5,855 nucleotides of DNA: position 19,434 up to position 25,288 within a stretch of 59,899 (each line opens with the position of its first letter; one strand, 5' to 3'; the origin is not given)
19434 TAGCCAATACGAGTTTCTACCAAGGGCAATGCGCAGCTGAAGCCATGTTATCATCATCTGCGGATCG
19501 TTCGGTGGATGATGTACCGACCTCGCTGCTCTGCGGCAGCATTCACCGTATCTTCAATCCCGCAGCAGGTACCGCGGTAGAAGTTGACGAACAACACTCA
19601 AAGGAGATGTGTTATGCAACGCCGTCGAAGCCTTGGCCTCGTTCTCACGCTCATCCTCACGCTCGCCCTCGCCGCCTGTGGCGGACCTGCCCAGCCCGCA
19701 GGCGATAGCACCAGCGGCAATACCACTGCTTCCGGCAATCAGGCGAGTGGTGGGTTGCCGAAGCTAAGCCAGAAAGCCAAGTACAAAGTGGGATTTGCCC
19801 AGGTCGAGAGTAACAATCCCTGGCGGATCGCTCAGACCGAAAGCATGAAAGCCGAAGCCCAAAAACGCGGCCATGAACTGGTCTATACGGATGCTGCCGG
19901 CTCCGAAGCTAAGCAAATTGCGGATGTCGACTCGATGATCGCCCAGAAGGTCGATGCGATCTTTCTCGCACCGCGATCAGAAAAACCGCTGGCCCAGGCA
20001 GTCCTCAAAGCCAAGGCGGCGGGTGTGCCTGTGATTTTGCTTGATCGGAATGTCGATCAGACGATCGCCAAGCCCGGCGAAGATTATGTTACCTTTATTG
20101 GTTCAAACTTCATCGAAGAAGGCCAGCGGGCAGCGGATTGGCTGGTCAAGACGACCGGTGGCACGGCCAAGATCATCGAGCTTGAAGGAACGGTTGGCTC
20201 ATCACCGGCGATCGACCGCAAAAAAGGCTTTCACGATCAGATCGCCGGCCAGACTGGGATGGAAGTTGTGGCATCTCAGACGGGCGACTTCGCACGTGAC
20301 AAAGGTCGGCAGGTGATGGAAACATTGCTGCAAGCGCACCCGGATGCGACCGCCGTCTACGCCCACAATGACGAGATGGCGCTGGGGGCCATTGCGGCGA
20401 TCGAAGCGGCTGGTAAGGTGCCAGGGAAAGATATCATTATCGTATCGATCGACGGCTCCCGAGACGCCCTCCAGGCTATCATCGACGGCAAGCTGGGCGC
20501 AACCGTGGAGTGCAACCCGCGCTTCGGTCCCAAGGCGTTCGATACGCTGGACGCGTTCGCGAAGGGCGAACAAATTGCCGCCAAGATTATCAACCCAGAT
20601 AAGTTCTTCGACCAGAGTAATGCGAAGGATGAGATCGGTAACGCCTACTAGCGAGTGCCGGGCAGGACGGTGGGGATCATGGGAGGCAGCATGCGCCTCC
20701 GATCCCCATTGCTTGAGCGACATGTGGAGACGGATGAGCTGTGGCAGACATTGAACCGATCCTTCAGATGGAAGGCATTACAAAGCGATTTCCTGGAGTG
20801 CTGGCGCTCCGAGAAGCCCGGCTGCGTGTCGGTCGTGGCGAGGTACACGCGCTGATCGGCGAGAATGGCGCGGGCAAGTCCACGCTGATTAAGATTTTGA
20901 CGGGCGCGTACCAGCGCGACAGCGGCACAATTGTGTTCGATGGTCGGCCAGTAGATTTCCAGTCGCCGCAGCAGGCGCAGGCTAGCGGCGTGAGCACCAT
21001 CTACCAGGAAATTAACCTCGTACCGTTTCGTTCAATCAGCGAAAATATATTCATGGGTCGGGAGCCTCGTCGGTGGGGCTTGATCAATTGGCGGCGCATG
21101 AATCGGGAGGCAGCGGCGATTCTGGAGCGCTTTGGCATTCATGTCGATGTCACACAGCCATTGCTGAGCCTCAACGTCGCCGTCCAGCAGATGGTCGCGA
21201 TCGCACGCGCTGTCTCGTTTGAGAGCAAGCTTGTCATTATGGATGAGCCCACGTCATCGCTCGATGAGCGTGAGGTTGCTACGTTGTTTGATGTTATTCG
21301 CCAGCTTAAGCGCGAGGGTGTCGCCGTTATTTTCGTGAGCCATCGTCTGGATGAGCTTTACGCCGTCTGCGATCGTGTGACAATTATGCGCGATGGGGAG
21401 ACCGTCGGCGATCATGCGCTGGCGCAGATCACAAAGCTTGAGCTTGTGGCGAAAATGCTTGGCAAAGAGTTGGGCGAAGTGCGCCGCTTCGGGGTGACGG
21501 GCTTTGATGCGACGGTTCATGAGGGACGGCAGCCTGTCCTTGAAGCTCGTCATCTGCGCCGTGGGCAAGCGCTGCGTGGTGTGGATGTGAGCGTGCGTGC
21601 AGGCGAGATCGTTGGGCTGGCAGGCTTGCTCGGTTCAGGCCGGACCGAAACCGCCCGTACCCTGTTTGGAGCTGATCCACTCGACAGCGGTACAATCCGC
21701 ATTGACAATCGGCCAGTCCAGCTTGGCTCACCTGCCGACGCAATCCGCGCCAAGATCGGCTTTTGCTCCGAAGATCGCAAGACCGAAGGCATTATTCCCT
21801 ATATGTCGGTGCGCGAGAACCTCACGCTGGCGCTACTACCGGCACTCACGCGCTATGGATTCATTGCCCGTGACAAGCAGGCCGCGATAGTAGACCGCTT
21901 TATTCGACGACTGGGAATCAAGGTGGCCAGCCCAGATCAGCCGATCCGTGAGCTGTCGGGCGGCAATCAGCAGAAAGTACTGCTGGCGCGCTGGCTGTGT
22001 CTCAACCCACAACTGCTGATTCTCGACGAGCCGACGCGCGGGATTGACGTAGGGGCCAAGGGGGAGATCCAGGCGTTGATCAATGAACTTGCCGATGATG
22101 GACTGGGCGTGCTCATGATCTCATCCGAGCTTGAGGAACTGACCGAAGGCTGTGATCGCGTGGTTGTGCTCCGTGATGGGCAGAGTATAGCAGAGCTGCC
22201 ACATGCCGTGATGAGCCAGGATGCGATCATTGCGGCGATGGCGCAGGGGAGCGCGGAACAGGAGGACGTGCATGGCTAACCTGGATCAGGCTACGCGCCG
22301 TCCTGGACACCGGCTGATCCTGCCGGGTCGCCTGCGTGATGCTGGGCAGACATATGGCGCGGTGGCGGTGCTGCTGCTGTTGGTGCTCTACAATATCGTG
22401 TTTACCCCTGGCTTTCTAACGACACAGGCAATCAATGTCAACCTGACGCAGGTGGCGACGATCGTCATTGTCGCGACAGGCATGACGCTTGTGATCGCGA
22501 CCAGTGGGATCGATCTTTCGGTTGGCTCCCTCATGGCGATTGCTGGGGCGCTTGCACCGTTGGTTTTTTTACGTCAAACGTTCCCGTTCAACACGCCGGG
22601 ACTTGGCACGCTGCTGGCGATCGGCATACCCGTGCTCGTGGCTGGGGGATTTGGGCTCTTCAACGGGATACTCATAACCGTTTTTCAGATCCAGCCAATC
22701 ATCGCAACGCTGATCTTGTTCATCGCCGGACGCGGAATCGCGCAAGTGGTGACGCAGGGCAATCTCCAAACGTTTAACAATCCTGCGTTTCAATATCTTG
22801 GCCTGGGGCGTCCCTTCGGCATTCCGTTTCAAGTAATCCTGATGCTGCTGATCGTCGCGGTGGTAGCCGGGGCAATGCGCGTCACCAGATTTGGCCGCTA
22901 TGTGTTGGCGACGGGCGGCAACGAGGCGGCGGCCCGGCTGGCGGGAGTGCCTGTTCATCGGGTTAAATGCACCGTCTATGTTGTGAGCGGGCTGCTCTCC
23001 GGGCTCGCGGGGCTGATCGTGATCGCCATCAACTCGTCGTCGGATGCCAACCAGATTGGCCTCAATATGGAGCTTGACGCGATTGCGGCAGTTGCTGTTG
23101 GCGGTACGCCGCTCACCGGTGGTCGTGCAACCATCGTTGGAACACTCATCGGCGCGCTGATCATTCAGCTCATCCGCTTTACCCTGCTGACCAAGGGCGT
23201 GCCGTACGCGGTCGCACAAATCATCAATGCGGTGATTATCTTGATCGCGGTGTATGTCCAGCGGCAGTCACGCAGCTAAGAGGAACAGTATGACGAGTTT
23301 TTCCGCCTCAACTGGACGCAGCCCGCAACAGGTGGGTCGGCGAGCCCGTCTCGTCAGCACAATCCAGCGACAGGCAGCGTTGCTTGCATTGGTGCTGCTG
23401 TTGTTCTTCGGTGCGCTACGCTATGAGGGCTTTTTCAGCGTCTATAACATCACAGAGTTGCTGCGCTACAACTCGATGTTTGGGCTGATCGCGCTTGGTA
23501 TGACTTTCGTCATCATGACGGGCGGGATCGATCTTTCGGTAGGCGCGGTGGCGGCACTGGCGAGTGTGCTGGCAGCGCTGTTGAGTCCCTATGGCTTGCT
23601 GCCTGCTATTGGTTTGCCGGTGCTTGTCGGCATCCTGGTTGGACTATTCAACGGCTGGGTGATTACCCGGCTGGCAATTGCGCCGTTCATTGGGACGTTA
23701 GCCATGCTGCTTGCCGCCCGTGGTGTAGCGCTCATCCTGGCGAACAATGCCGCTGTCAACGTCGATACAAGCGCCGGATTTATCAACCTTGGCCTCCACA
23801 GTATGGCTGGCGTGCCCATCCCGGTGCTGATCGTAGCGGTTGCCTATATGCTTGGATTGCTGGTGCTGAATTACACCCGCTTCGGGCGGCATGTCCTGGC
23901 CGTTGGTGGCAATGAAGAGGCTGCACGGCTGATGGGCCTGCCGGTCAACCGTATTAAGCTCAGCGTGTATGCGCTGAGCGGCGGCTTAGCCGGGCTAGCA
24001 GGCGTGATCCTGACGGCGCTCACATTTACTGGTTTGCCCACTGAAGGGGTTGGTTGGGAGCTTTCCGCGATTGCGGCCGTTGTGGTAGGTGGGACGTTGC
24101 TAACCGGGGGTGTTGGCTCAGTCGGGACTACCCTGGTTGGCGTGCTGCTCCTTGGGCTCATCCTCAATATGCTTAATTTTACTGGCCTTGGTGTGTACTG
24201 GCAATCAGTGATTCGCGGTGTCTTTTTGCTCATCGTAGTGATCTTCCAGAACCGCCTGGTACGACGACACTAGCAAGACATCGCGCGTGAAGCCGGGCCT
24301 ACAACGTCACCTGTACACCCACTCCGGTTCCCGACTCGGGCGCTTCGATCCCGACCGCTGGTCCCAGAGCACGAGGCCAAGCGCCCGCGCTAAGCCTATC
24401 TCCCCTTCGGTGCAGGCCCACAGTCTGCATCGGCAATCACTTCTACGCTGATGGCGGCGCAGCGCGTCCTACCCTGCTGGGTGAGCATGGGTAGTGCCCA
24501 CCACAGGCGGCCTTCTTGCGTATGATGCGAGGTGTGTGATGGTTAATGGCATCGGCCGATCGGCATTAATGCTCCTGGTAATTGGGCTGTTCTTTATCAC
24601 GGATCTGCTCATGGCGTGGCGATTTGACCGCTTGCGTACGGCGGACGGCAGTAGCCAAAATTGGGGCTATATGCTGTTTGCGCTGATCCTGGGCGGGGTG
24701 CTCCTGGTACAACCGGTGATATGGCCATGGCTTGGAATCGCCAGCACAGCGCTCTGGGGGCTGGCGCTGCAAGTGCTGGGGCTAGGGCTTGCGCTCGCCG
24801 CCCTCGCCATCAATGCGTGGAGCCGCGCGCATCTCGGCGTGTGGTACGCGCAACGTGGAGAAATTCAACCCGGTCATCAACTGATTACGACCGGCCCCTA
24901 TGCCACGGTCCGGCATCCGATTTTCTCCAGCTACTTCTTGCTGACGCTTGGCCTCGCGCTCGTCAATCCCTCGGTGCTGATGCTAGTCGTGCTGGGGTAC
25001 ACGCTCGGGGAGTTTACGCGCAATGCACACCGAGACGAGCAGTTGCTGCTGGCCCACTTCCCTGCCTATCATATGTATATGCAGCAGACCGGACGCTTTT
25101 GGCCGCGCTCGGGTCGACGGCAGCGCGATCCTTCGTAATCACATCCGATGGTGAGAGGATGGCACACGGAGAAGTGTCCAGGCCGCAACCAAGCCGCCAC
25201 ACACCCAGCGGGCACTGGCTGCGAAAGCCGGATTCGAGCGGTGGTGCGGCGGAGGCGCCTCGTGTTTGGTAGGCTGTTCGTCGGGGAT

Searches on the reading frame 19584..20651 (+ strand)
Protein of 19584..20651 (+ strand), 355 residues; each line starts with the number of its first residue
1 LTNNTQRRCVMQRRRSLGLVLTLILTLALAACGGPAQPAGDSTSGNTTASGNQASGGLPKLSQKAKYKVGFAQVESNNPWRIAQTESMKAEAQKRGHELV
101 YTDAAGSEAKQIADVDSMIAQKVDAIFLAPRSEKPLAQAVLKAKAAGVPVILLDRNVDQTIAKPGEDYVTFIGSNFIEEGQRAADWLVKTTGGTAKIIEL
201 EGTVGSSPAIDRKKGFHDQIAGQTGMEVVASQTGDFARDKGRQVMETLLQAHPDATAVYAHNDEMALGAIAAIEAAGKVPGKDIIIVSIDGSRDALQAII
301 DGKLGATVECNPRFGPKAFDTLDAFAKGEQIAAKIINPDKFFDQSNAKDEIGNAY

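Call 8: search_protein_families(library=pfam, proteins=[window:19584-20651:+], max_evalue=0.001)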
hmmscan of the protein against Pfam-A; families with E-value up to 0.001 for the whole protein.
window:19584-20651:+ (355 aa): 4 families
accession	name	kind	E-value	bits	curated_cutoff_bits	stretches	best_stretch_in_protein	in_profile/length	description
PF13407.12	Peripla_BP_4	-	3.6e-51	174.6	35.1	1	70-329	2-257/258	Periplasmic binding protein domain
PF00532.27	Peripla_BP_1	-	1.7e-18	67.6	22.2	1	68-324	3-259/281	Periplasmic binding proteins and sugar binding domain of LacI family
PF13377.12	Peripla_BP_3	-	1.2e-09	38.9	26.5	1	202-298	19-117/167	Periplasmic binding protein-like domain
PF13458.12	Peripla_BP_6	-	0.00015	22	31.7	1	98-299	44-235/343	Periplasmic binding protein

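Call 77: search_protein_families(library=ncbifam, proteins=[window:19584-20651:+], max_evalue=1e-10)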
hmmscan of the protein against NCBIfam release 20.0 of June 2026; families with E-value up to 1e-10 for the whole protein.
window:19584-20651:+ (355 aa): 10 families
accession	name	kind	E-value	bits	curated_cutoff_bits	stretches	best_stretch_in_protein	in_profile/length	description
NF041827.1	YtfQ_transport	equivalog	8.9e-82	274.5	510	1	62-350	21-311/320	galactofuranose ABC transporter, galactofuranose-binding protein YtfQ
NF007936.0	PRK10653.1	equivalog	1.7e-55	188.4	337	1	64-335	24-286/295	ribose ABC transporter substrate-binding protein RbsB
NF007254.0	PRK09701.1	equivalog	6.3e-32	111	335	1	64-332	24-294/311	D-allose transporter substrate-binding protein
TIGR02634.1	xylF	equivalog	2.9e-16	59.9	389.55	1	85-308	17-236/302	D-xylose ABC transporter substrate-binding protein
NF007075.0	PRK09526.1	subfamily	8.9e-16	57.7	340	1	79-295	78-281/358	LacI family DNA-binding transcriptional regulator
NF007743.0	PRK10423.1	equivalog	1.3e-15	57.3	531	1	68-290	61-274/330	ribose operon transcriptional repressor RbsR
NF007979.0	PRK10703.1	equivalog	3.1e-15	56.1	501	1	69-320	62-303/341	HTH-type transcriptional repressor PurR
NF052284.1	rhzpin_SBP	equivalog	7.5e-15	54.8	420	1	85-307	20-235/289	rhizopine catabolism ABC transporter substrate-binding protein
NF047341.1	lactose_RbsR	equivalog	6.2e-13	48.8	382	1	63-290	58-272/331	ribose utilization transcriptional repressor RbsR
NF040907.2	ChvE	equivalog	3e-12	46.4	460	0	78-171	11-101/324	multiple monosaccharide ABC transporter substrate-binding protein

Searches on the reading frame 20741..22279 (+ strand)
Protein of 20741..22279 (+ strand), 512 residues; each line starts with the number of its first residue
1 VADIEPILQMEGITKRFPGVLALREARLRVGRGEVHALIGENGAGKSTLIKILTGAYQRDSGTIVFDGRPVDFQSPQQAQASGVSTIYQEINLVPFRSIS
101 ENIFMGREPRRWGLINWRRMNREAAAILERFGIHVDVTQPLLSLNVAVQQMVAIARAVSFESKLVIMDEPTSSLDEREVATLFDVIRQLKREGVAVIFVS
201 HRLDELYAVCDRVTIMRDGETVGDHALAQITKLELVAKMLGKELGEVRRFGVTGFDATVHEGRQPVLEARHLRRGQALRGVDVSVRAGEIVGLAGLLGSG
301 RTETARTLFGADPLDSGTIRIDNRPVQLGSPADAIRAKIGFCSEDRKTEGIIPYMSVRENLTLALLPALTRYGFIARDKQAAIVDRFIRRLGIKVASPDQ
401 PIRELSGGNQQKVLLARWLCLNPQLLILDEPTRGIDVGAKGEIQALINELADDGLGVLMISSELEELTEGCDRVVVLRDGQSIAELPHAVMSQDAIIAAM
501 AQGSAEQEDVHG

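Call 8: search_protein_families(library=pfam, proteins=[window:20741-22279:+], max_evalue=0.001)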
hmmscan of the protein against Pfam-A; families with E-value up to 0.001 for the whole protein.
window:20741-22279:+ (512 aa): 8 families
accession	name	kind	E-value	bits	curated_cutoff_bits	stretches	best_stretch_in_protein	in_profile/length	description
PF00005.33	ABC_tran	-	3.4e-55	186.8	25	2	24-172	2-137/137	ABC transporter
PF13304.12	AAA_21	-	2.4e-12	48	27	1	35-58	1-29/304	AAA domain, putative AbiEii toxin, Type IV TA system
PF13604.12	AAA_30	-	3.1e-05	24.2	27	1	34-199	19-122/191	AAA domain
PF13191.12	AAA_16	-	5.9e-05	24.1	32.6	0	27-86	18-64/167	AAA ATPase domain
PF02463.25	SMC_N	-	6.5e-05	22.9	40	0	162-207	159-203/220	RecF/RecN/SMC N terminal domain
PF13401.12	AAA_22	-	7.3e-05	23.5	27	0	37-77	9-45/130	AAA domain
PF09818.15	ABC_ATPase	-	0.00019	21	23.2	0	168-218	194-248/283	P-loop domain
PF13555.12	AAA_29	-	0.00043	20.4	27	0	29-50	18-39/61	P-loop containing region of AAA domain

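Call 77: search_protein_families(library=ncbifam, proteins=[window:20741-22279:+], max_evalue=1e-10)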
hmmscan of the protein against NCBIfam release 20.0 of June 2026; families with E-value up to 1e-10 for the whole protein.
window:20741-22279:+ (512 aa): 183 families (the best 25 are shown)
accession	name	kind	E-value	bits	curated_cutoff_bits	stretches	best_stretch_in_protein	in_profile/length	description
NF041861.1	YtfR_transport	equivalog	1.5e-187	623.9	850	1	7-501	1-491/492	galactofuranose ABC transporter, ATP-binding protein YtfR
NF008442.0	PRK11288.1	equivalog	9.8e-158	525.5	689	1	4-503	4-499/504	L-arabinose ABC transporter ATP-binding protein AraG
NF008030.0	PRK10762.1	equivalog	3.9e-153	510.8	745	1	5-501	2-492/501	ribose ABC transporter ATP-binding protein RbsA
NF010069.0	PRK13549.1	equivalog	5.2e-152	506.9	699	1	5-506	3-507/513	xylose ABC transporter ATP-binding protein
NF040905.2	GguA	equivalog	9.7e-144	479.4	810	1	7-500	1-500/500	multiple monosaccharide ABC transporter ATP-binding protein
NF007253.0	PRK09700.1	equivalog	2.3e-136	455.3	772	1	4-499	2-505/510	D-allose ABC transporter ATP-binding protein AlsA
TIGR02633.1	xylG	equivalog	1.6e-132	442.5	723.65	1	7-499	1-498/500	D-xylose ABC transporter ATP-binding protein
NF008215.0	PRK10982.1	equivalog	2.5e-128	428.8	828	1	4-497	10-499/506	galactose/methyl galactoside ABC transporter ATP-binding protein MglA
NF011967.0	PRK15439.1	equivalog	4.2e-119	398.3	586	1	4-508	8-506/510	autoinducer 2 ABC transporter ATP-binding protein LsrA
NF047930.1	ABC_ATP_B6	equivalog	1.8e-103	346.9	670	1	7-482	2-490/510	putative B6 ABC transporter ATP-binding protein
TIGR03410.1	urea_trans_UrtE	equivalog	9.3e-61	205.2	285.8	2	274-501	12-229/230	urea ABC transporter ATP-binding subunit UrtE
TIGR01188.1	drrA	subfamily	3.1e-59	200.7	312.45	2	15-229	1-210/302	daunorubicin resistance ABC transporter, ATP-binding protein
TIGR04406.1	LPS_export_lptB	equivalog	2.8e-58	197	240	2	273-486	12-217/239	LPS export ABC transporter ATP-binding protein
TIGR04521.1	ECF_ATPase_2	equivalog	8e-57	192.4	330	2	22-231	20-233/279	energy-coupling factor transporter ATPase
NF010068.0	PRK13548.1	equivalog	2.9e-56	190.5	261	2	7-240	5-240/261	heme ABC transporter ATP-binding protein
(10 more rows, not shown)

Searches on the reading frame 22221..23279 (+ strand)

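Call 8: search_protein_families(library=pfam, proteins=[window:22221-23279:+], max_evalue=0.001)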
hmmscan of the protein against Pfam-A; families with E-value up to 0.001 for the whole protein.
window:22221-23279:+ (352 aa): 1 family
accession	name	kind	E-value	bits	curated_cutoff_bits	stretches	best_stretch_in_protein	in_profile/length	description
PF02653.21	BPD_transp_2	-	3.8e-38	131.6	26.8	1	75-343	6-268/269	Branched-chain amino acid transport system / permease component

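Call 77: search_protein_families(library=ncbifam, proteins=[window:22221-23279:+], max_evalue=1e-10)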
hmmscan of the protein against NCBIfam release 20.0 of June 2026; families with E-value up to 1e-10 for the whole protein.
window:22221-23279:+ (352 aa): 9 families
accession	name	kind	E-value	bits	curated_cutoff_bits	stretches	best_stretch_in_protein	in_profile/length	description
NF041862.1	YtfT_transport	equivalog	3.4e-61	207.3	535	1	53-349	39-326/339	galactofuranose ABC transporter, ATP-binding protein YtfT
NF007067.0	PRK09512.1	equivalog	6.9e-61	206.2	398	1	50-349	25-319/321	ribose ABC transporter permease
NF008441.0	PRK11285.1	equivalog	2.2e-47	161.8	378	1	40-349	25-325/333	L-arabinose ABC transporter permease AraH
NF008630.0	PRK11618.1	equivalog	1e-44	153.1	363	1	48-348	13-310/331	galactofuranose ABC transporter, permease protein YjfF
NF040906.3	GguB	equivalog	4.4e-44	151.2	450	2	198-346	221-368/375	multiple monosaccharide ABC transporter permease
NF007014.0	PRK09478.1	equivalog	2.5e-35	122.4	386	1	46-347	17-328/336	galactose/methyl galactoside ABC transporter permease MglC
NF007252.0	PRK09699.1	equivalog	1.1e-30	107.1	396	1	43-348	24-322/326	D-allose ABC transporter permease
NF011961.0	PRK15432.1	equivalog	7.2e-26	91.2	388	1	48-346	15-302/344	autoinducer 2 ABC transporter permease LsrC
NF011612.1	PRK15038.1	equivalog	1.7e-21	76.8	500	1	49-345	7-303/322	autoinducer 2 ABC transporter permease LsrD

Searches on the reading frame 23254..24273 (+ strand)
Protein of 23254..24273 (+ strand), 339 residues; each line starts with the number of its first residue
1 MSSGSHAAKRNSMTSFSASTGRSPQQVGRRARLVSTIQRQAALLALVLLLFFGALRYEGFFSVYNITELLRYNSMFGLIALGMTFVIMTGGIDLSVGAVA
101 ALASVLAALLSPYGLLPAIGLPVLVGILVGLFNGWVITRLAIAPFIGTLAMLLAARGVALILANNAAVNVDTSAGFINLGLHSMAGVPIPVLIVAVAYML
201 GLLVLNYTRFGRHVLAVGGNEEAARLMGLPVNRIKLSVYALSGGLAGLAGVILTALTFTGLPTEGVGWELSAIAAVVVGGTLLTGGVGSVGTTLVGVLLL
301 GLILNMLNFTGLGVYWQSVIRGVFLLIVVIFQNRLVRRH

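Call 8: search_protein_families(library=pfam, proteins=[window:23254-24273:+], max_evalue=0.001)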
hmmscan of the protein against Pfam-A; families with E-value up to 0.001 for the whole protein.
window:23254-24273:+ (339 aa): 1 family
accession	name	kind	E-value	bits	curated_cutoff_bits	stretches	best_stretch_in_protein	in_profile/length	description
PF02653.21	BPD_transp_2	-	5.3e-42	144.2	26.8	1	66-329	2-269/269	Branched-chain amino acid transport system / permease component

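Call 77: search_protein_families(library=ncbifam, proteins=[window:23254-24273:+], max_evalue=1e-10)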
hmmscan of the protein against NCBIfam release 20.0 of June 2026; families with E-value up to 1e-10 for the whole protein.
window:23254-24273:+ (339 aa): 9 families
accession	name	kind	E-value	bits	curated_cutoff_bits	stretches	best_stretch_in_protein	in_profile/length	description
NF008441.0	PRK11285.1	equivalog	6.3e-67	226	378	1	23-333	13-324/333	L-arabinose ABC transporter permease AraH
NF008630.0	PRK11618.1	equivalog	6.8e-67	226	363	1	43-337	13-314/331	galactofuranose ABC transporter, permease protein YjfF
NF007067.0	PRK09512.1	equivalog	8.7e-65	219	398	1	33-334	13-319/321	ribose ABC transporter permease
NF040906.3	GguB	equivalog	1.6e-49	169.1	450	2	176-331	213-368/375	multiple monosaccharide ABC transporter permease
NF007252.0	PRK09699.1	equivalog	5.7e-45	154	396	1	43-336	31-324/326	D-allose ABC transporter permease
NF007014.0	PRK09478.1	equivalog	8.6e-39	133.8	386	1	32-332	8-328/336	galactose/methyl galactoside ABC transporter permease MglC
NF041862.1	YtfT_transport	equivalog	8.6e-35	120.5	535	1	41-334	23-326/339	galactofuranose ABC transporter, ATP-binding protein YtfT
NF011961.0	PRK15432.1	equivalog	6.8e-33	114.3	388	1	38-335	9-307/344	autoinducer 2 ABC transporter permease LsrC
NF011612.1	PRK15038.1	equivalog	2.2e-28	99.4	500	1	45-333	10-306/322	autoinducer 2 ABC transporter permease LsrD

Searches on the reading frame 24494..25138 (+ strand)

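Call 8: search_protein_families(library=pfam, proteins=[window:24494-25138:+], max_evalue=0.001)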
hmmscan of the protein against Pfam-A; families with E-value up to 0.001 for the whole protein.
window:24494-25138:+ (214 aa): 2 families
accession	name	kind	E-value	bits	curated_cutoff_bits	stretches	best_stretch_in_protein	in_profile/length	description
PF04140.19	ICMT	-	3.9e-09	37.2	24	1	97-187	2-94/95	Isoprenylcysteine carboxyl methyltransferase (ICMT) family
PF04191.18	PEMT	-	1.4e-08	35.6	25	1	94-167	4-79/105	Phospholipid methyltransferase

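Call 44: search_protein_families(library=ncbifam, proteins=[window:24494-25138:+], max_evalue=0.01)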
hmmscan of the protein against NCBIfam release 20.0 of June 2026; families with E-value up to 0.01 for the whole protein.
window:24494-25138:+ (214 aa): 1 family
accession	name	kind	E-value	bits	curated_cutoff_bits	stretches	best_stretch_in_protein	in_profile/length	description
NF040696.1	isopcys_mtase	equivalog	6.2e-19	68.6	160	1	35-205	16-189/190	protein-S-isoprenylcysteine O-methyltransferase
